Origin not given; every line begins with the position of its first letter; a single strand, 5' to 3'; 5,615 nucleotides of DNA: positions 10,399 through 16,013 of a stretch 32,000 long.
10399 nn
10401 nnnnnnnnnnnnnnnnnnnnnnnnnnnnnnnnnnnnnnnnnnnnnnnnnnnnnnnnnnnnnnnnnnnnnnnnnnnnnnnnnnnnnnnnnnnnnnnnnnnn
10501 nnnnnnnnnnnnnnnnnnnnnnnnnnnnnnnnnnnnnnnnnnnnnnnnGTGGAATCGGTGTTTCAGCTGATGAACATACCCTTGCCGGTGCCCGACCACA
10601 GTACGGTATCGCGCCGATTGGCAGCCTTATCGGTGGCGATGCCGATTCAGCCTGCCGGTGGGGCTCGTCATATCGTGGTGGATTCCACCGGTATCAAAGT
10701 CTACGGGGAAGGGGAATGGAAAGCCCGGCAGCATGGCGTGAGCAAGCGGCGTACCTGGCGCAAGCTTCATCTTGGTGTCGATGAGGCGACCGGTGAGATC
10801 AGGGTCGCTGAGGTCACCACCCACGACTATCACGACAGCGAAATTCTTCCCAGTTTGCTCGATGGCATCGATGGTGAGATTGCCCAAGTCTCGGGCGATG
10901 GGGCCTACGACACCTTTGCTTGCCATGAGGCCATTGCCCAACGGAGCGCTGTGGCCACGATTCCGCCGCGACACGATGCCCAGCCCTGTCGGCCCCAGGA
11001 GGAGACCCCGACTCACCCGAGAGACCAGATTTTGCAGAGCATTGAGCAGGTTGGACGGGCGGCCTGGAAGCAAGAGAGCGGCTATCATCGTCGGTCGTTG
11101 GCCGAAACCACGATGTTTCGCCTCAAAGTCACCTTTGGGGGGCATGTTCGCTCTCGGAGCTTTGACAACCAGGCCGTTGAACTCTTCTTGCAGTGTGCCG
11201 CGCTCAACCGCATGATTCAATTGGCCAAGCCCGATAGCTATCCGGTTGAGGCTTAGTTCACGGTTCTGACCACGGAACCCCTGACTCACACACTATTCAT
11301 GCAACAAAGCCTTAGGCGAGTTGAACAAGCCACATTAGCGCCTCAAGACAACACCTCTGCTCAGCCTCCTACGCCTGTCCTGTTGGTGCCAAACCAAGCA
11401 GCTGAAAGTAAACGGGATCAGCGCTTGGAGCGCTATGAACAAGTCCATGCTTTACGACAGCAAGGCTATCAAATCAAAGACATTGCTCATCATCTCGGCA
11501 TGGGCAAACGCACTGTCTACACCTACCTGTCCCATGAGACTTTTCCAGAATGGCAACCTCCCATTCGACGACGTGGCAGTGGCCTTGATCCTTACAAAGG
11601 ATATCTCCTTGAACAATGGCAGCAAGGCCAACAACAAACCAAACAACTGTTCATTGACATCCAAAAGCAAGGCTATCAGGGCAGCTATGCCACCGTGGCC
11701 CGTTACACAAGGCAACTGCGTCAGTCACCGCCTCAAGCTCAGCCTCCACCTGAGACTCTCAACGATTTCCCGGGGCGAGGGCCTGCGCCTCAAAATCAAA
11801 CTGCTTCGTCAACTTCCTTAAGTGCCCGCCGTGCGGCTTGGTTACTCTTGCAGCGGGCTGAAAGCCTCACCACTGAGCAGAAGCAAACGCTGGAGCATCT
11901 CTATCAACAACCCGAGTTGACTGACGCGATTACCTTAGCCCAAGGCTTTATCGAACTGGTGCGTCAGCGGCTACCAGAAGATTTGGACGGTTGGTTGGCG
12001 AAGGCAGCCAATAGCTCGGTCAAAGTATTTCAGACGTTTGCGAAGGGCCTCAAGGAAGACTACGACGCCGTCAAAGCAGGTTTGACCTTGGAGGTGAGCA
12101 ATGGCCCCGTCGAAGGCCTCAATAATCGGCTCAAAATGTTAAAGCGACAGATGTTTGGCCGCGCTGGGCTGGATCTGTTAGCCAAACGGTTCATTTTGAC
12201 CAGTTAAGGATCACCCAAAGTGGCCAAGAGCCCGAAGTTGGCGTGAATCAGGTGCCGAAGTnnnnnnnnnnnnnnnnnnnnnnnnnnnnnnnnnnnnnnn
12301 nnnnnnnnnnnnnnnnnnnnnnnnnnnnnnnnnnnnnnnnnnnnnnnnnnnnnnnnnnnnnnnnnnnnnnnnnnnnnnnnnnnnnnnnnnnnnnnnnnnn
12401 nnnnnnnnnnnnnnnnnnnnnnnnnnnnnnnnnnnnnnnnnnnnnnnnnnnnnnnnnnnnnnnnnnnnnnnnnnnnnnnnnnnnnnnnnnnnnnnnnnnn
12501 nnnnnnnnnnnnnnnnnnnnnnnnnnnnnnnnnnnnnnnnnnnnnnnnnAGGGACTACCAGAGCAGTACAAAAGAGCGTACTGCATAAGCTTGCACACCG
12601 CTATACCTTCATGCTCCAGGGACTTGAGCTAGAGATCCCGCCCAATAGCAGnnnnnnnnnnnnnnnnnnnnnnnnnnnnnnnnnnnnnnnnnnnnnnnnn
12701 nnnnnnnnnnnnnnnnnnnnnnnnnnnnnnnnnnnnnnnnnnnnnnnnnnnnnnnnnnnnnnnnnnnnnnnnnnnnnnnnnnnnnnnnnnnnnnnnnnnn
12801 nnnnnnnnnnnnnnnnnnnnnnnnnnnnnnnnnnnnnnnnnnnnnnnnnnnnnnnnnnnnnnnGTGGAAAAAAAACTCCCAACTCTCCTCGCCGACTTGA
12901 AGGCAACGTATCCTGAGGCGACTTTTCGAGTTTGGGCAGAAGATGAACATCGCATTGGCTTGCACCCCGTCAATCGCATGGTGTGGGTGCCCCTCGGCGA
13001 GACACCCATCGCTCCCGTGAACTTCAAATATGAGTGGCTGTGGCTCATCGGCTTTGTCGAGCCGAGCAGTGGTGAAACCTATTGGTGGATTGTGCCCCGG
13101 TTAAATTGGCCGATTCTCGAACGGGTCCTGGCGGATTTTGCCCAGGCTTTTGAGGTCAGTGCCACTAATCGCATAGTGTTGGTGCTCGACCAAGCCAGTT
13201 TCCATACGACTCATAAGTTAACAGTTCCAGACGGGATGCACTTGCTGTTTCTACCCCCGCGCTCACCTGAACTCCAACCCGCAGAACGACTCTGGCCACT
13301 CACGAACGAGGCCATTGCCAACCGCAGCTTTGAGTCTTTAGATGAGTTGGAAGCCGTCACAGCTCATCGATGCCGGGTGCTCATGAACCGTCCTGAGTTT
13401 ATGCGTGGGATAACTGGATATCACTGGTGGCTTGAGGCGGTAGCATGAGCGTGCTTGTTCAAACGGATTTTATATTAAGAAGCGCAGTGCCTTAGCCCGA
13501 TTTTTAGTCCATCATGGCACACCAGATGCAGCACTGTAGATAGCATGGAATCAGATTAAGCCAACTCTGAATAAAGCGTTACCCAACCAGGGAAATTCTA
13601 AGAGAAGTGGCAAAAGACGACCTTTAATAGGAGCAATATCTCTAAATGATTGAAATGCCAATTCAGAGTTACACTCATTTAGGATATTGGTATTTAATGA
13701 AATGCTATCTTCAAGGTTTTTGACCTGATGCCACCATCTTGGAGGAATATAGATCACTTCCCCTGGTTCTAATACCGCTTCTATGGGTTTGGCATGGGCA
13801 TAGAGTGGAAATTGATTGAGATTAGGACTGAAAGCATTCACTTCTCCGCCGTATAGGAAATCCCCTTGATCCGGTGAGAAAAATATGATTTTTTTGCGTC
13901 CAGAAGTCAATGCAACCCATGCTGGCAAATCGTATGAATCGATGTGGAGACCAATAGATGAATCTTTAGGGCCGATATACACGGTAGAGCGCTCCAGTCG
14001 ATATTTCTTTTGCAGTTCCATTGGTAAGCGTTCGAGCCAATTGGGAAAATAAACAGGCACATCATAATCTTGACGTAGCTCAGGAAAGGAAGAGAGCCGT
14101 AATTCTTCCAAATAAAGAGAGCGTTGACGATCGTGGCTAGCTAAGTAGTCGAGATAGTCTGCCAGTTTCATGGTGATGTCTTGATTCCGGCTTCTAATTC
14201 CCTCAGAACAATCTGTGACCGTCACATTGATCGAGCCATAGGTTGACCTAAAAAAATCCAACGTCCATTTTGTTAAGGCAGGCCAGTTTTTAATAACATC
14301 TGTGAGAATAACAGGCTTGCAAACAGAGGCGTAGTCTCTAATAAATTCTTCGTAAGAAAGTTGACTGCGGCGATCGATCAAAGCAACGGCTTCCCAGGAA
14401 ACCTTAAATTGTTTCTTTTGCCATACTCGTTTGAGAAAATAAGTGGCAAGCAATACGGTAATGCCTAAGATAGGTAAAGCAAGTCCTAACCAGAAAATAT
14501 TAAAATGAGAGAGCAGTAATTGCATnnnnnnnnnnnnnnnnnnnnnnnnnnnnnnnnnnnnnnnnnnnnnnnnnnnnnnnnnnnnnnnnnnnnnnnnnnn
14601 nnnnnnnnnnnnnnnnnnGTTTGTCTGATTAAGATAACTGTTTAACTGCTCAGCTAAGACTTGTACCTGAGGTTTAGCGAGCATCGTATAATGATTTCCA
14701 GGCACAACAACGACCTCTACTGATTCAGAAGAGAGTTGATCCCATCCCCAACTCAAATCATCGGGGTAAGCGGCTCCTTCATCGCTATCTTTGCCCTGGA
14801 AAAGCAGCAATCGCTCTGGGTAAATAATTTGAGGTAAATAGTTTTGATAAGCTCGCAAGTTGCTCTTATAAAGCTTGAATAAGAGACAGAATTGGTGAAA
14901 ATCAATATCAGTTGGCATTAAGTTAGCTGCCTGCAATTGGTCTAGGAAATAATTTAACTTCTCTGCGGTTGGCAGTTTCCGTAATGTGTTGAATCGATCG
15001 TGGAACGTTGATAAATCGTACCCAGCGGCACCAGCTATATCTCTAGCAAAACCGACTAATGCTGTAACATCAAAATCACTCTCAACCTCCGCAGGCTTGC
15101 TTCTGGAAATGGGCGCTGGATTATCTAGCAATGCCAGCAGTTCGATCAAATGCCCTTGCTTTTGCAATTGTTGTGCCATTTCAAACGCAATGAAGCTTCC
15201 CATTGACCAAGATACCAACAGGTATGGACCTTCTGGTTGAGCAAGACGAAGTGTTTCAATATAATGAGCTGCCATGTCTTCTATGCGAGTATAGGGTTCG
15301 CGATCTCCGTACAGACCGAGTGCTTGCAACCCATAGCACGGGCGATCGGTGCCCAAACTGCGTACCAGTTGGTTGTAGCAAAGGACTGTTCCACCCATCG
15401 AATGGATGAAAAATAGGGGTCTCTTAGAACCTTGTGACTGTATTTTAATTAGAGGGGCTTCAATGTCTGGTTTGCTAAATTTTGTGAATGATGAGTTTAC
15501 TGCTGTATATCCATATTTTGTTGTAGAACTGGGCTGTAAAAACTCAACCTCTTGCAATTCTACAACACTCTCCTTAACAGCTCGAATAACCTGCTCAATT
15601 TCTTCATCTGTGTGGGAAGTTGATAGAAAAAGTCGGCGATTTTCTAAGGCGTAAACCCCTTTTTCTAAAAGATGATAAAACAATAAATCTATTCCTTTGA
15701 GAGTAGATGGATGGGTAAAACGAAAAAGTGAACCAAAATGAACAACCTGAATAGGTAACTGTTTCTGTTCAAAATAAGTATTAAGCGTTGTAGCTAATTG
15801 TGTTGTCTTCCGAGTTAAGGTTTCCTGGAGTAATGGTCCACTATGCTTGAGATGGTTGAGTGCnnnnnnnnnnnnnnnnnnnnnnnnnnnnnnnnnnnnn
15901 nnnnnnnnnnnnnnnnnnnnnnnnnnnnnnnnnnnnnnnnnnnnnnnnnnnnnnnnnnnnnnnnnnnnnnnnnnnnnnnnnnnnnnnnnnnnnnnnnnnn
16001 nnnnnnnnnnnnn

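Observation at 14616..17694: Split terminal PKS module (KS-AT | ACP-AMT-TE) with an aminotransferase fused directly to the releasing thioesterase, and a duplicated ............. helix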

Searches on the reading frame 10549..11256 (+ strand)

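Call 6: search_protein_families(library=pfam, proteins=[window:10549-11256:+], max_evalue=0.01)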
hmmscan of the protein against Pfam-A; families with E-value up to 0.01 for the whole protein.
window:10549-11256:+ (235 aa): 2 families
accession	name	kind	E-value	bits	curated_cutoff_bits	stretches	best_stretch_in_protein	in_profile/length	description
PF01609.27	DDE_Tnp_1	-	4e-27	95.7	23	1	38-220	3-199/200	Transposase DDE domain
PF13737.12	DDE_Tnp_1_5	-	8.7e-16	58.8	28.1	1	2-54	60-112/112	Transposase DDE domain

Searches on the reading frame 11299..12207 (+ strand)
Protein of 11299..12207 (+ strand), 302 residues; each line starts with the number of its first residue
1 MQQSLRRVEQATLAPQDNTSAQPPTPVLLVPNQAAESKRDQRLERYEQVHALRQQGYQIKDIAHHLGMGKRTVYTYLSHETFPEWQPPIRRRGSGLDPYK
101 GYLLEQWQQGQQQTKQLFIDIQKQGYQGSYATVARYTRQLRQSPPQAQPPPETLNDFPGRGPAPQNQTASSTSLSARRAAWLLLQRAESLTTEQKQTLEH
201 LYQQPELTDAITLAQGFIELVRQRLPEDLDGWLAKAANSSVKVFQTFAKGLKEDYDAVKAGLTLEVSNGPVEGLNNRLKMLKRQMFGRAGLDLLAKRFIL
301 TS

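Call 6: search_protein_families(library=pfam, proteins=[window:11299-12207:+], max_evalue=0.01)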
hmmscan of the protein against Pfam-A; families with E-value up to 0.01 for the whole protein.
window:11299-12207:+ (302 aa): 5 families
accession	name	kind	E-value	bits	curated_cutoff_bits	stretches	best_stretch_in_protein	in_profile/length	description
PF01610.23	DDE_Tnp_ISL3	-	6.5e-18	65.9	23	1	175-289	112-231/240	Transposase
PF02796.21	HTH_7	-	1.2e-06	29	23.8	1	42-78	7-43/45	Helix-turn-helix domain of resolvase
PF06056.18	Terminase_5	-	8.8e-05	22.8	20.3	1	55-80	12-37/58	Putative ATPase subunit of terminase (gpP-like)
PF13384.12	HTH_23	-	0.00068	19.8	24.6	1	42-77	4-38/50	Homeodomain-like domain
PF14493.12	HTH_40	-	0.0069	17.1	27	0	49-78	5-34/89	Helix-turn-helix domain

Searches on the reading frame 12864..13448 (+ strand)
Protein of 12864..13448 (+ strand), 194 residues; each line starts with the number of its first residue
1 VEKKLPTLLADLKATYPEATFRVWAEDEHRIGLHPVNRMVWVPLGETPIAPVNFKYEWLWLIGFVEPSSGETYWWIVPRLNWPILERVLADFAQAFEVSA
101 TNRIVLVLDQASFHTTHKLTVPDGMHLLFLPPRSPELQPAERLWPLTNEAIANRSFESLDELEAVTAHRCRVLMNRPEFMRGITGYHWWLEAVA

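Call 6: search_protein_families(library=pfam, proteins=[window:12864-13448:+], max_evalue=0.01)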
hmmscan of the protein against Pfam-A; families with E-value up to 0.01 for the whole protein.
window:12864-13448:+ (194 aa): 1 family
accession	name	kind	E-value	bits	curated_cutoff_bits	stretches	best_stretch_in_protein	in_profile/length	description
PF13358.12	DDE_3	-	4.2e-19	69.3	28.6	1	23-162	2-145/146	DDE superfamily endonuclease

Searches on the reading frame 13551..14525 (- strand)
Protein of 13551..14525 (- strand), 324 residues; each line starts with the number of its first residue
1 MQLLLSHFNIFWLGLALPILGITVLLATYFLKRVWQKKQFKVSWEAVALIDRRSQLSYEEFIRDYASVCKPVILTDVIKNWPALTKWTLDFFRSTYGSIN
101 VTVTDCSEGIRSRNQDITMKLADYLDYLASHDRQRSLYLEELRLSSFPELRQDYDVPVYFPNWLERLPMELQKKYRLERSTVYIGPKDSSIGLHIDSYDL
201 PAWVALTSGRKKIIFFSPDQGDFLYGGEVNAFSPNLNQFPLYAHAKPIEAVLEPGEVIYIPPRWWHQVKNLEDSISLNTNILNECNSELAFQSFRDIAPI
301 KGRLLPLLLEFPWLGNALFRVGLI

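Call 5: search_protein_families(library=pfam, proteins=[window:13551-14525:-], max_evalue=0.01)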
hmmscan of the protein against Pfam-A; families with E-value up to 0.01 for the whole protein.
window:13551-14525:- (324 aa): 4 families
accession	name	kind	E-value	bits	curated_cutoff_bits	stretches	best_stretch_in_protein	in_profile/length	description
PF13621.12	Cupin_8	-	6e-35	121.8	27.4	1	60-279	4-244/252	Cupin-like domain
PF02373.28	JmjC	-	8.5e-11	42.8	24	1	182-280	2-113/114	JmjC domain, hydroxylase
PF08007.18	JmjC_2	-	7e-10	39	22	1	174-280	20-118/127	JmjC domain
PF07883.17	Cupin_2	-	0.0031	17.6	27.2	1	250-273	38-61/70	Cupin domain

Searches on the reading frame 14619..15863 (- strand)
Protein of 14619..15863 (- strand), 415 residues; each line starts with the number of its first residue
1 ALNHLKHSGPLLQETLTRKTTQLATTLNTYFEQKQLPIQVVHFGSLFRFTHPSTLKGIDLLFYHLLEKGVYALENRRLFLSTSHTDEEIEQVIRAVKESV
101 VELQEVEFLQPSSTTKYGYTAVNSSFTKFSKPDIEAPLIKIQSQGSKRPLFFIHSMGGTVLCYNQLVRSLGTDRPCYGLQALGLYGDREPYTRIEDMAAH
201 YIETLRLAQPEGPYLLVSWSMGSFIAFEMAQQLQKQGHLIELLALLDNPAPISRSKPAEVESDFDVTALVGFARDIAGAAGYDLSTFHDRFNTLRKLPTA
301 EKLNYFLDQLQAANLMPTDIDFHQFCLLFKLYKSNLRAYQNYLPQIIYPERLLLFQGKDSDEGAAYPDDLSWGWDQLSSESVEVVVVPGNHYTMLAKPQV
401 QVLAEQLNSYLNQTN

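Call 49: search_protein_representatives(protein=window:14619-15863:-)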
Query: 415 residues. Proteins with E-value up to 0.001 (for the whole library): 38773; up to 1e-10: 25251; up to 1e-30: 3496. The best 150 are listed.
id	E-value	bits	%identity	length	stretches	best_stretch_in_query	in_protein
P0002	3.2e-208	708.1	78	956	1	1-412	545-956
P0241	1.7e-136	472.0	54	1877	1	1-414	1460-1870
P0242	2.3e-93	330.0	49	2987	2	137-413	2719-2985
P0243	7.4e-84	298.7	52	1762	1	136-411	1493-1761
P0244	9.3e-81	288.5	45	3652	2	134-412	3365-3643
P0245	2.2e-78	280.7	51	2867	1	137-413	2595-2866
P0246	1.1e-74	268.5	43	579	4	108-257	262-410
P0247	2.5e-72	260.7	35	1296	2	136-413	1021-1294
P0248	3.3e-70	253.7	38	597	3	140-412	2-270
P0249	1.5e-69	251.6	38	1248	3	137-411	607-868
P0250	6.6e-69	249.5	42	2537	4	136-248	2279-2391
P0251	4.5e-68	246.7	42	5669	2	136-409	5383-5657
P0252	7.5e-67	242.7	37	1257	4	130-253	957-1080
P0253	1.8e-65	238.1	49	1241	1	135-409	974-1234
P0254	2.6e-65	237.6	39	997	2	137-412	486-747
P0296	8.1e-57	209.7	41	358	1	98-415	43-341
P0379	1.3e-52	195.8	40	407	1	91-414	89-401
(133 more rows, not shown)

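Call 50: search_protein_families(library=pfam, proteins=[P0241, P0246, P0296, P0379], max_evalue=0.00001)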
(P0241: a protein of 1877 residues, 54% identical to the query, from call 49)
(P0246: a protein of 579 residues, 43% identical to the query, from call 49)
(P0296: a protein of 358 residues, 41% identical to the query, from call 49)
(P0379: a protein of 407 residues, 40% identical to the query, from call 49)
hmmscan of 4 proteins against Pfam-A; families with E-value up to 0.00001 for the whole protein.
P0241 (1877 aa): 10 families
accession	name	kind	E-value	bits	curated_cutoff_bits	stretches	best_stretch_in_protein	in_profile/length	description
PF00109.32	ketoacyl-synt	-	3e-74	250.3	20.8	1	11-261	2-252/252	Beta-ketoacyl synthase, N-terminal domain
PF00698.26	Acyl_transf_1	-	1e-57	196.5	32.7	1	540-822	1-277/319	Acyl transferase domain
PF00202.27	Aminotran_3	-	2.6e-53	181.6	30.5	1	1172-1531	11-371/403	Aminotransferase class-III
PF02801.28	Ketoacyl-synt_C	-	7.2e-45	152.3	20.8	1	269-387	1-118/119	Beta-ketoacyl synthase, C-terminal domain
PF00975.26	Thioesterase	-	2.7e-28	100.2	26.4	1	1608-1853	1-213/226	Thioesterase domain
PF22621.2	CurL-like_PKS_C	-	1.2e-25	89.7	27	1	456-519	1-64/64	CurL-like, PKS C-terminal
PF16197.11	KAsynt_C_assoc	-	3.7e-20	72.8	33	1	390-505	1-108/111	Ketoacyl-synthetase C-terminal extension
PF22336.2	RhiE-like_linker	-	7e-15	55.2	27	1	459-521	1-62/67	RhiE-like, KS-MAT linker domain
PF00550.31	PP-binding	-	4.2e-11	43.4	20.8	1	926-991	3-67/67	Phosphopantetheine attachment site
PF00155.27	Aminotran_1_2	-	8.4e-06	25.6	19.7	0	1195-1554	6-360/361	Aminotransferase class I and II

P0246 (579 aa): 2 families
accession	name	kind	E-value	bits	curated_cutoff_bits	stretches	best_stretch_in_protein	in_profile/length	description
PF00975.26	Thioesterase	-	3.5e-54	184.8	26.4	2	301-543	1-212/226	Thioesterase domain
PF00561.26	Abhydrolase_1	-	4.1e-08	33.6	25.8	0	301-465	1-143/245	alpha/beta hydrolase fold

P0296 (358 aa): 1 family
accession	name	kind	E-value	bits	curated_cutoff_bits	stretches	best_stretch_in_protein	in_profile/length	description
PF00975.26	Thioesterase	-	7.1e-37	128.2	26.4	1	92-336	2-225/226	Thioesterase domain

P0379 (407 aa): 2 families
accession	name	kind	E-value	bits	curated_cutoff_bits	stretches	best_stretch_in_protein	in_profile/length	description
PF00975.26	Thioesterase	-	2.9e-28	100.1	26.4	1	150-387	1-215/226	Thioesterase domain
PF00550.31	PP-binding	-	4.5e-12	46.5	20.8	1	56-120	1-67/67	Phosphopantetheine attachment site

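Call 67: find_encoding_contigs(protein=P0241, flank=10000, max_places=2)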
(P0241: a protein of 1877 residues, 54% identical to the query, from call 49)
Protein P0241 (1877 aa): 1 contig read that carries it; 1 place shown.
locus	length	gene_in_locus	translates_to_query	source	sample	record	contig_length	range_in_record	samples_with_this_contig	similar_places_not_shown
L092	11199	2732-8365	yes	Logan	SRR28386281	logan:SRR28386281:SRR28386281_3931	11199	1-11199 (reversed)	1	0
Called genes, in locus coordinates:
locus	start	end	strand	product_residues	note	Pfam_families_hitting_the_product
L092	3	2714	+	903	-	?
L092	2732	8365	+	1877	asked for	PF00109:ketoacyl-synt, PF02801:Ketoacyl-synt_C, PF16197:KAsynt_C_assoc, PF22336:RhiE-like_linker, PF22621:CurL-like_PKS_C, PF00698:Acyl_transf_1, PF00550:PP-binding, PF00202:Aminotran_3, +2 more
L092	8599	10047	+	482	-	PF00202:Aminotran_3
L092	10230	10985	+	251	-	PF05175:MTS (weak), PF13489:Methyltransf_23 (weak), PF08241:Methyltransf_11, PF08242:Methyltransf_12, PF13649:Methyltransf_25, PF13847:Methyltransf_31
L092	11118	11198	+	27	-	?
